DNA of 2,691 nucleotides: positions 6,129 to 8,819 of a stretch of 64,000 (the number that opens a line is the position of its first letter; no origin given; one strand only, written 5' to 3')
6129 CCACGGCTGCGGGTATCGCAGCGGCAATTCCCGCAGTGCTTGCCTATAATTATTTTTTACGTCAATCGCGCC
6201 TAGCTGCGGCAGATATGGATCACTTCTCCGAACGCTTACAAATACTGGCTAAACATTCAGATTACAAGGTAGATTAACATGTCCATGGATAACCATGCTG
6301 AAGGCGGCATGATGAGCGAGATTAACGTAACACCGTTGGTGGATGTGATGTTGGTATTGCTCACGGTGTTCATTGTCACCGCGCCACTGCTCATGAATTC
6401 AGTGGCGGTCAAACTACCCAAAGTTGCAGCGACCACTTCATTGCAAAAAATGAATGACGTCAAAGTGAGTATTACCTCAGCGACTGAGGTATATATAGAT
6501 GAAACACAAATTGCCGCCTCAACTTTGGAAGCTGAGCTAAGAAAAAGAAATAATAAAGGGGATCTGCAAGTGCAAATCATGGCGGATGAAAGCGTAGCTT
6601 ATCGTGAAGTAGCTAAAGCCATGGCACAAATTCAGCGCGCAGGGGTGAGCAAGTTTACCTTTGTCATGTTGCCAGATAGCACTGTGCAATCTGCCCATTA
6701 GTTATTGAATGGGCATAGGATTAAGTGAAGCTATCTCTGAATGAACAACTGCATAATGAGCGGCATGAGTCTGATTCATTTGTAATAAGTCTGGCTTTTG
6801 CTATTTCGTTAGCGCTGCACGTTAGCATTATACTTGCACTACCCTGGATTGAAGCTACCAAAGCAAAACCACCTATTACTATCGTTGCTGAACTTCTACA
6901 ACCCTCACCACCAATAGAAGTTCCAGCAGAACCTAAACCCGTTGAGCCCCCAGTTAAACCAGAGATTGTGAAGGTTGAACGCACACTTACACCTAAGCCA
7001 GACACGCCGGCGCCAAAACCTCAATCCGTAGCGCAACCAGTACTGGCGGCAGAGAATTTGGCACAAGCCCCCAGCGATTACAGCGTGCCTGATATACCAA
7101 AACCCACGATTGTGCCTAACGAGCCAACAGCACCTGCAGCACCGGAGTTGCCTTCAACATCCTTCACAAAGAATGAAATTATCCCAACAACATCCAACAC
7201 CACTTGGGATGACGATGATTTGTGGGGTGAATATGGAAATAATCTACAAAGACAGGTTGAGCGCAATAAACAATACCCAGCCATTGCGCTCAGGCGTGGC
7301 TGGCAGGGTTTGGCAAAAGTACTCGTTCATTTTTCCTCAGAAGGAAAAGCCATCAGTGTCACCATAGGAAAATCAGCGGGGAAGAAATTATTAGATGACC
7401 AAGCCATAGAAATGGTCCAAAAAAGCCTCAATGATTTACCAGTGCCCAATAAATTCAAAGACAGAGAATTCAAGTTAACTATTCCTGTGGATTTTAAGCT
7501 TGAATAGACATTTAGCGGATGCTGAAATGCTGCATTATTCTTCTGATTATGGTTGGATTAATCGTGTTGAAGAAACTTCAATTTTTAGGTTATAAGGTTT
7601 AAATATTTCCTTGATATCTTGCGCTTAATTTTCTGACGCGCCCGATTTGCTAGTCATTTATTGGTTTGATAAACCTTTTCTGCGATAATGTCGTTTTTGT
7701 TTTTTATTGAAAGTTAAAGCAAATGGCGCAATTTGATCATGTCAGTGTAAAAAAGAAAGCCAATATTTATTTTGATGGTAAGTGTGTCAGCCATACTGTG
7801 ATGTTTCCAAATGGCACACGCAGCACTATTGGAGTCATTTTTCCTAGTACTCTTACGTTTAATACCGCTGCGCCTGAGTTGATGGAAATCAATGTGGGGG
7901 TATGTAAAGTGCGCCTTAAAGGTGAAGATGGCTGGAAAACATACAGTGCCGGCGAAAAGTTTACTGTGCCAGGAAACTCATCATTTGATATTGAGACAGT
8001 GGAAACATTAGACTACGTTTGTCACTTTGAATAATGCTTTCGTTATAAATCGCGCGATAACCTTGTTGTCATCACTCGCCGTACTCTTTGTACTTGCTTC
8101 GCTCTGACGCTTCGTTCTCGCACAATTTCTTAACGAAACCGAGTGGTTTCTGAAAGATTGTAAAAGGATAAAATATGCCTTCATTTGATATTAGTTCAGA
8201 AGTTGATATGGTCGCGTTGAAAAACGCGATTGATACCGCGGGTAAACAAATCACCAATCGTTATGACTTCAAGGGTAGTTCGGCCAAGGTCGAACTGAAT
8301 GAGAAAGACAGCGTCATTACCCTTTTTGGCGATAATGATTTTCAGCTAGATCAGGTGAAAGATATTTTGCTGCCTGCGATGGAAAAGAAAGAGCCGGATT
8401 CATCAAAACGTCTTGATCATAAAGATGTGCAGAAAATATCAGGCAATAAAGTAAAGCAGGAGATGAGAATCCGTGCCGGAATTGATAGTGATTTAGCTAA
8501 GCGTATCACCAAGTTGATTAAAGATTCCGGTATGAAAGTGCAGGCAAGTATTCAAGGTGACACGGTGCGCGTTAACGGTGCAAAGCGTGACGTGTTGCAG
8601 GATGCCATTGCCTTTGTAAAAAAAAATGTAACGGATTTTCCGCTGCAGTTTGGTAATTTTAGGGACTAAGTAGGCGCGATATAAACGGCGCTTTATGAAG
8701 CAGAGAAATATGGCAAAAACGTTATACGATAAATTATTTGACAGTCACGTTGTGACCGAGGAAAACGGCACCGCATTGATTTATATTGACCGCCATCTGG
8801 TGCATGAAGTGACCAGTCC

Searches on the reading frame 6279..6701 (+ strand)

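Call 15: search_protein_families(library=pfam, proteins=[window:6279-6701:+], max_evalue=0.001)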
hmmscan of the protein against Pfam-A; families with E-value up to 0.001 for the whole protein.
window:6279-6701:+ (140 aa): 1 family
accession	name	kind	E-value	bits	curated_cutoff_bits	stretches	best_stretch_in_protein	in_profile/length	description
PF02472.21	ExbD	-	6.4e-27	94.6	25.4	1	11-130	4-125/128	Biopolymer transport protein ExbD/TolR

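Call 63: search_protein_families(library=ncbifam, proteins=[window:6279-6701:+], max_evalue=0.00001)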
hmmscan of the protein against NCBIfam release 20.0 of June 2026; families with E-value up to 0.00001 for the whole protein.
window:6279-6701:+ (140 aa): 5 families
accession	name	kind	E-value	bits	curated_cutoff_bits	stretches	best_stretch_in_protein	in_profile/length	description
TIGR02801.1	tolR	equivalog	4.5e-28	98.5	127.3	1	11-127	1-125/129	protein TolR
NF008429.0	PRK11267.1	equivalog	9.7e-22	77.5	216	1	4-129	7-133/141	TonB system transport protein ExbD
TIGR02803.1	ExbD_1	equivalog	6.2e-21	74.8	152.95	1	13-129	2-119/122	TonB system transport protein ExbD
NF008248.0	PRK11024.1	equivalog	8.5e-16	58.3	162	1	10-125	11-134/142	colicin uptake protein TolR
TIGR02804.1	ExbD_2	equivalog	5.9e-12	46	123.45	1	13-115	2-104/121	TonB system transport protein ExbD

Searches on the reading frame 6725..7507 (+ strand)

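Call 15: search_protein_families(library=pfam, proteins=[window:6725-7507:+], max_evalue=0.001)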
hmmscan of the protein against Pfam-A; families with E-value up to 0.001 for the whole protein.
window:6725-7507:+ (260 aa): 2 families
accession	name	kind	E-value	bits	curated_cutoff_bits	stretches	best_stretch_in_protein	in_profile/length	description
PF03544.19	TonB_C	-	1.8e-14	54.4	24.6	1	181-259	2-79/79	Gram-negative bacterial TonB protein C-terminal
PF13103.11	TonB_2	-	0.00021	21.8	22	1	169-252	3-84/85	TonB C terminal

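Call 63: search_protein_families(library=ncbifam, proteins=[window:6725-7507:+], max_evalue=0.00001)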
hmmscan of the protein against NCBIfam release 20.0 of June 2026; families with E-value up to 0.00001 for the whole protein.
window:6725-7507:+ (260 aa): 2 families
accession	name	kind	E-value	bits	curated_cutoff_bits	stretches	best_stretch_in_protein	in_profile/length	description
TIGR01352.1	tonB_Cterm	subfamily_domain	3e-13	49.9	27.1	1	182-259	1-75/76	TonB family protein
TIGR02794.1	tolA_full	equivalog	1.1e-06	28.2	59.45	0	24-114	3-88/362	cell envelope integrity protein TolA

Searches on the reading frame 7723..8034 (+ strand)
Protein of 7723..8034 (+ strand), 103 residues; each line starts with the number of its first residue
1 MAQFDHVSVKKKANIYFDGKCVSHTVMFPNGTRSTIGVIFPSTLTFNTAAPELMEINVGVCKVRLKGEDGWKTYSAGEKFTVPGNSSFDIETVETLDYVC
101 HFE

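Call 15: search_protein_families(library=pfam, proteins=[window:7723-8034:+], max_evalue=0.001)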
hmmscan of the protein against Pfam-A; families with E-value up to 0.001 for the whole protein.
window:7723-8034:+ (103 aa): 1 family
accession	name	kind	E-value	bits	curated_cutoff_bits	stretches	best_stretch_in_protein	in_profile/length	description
PF06865.17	Ppnp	-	1.2e-35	122.1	25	1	11-102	1-92/92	Pyrimidine/purine nucleoside phosphorylase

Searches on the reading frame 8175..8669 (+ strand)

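Call 15: search_protein_families(library=pfam, proteins=[window:8175-8669:+], max_evalue=0.001)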
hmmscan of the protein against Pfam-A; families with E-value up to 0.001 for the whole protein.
window:8175-8669:+ (164 aa): 1 family
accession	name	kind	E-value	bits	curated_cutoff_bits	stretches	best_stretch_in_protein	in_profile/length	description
PF04461.18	DUF520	-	3.5e-59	200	23.2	1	2-163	1-161/161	Protein of unknown function (DUF520)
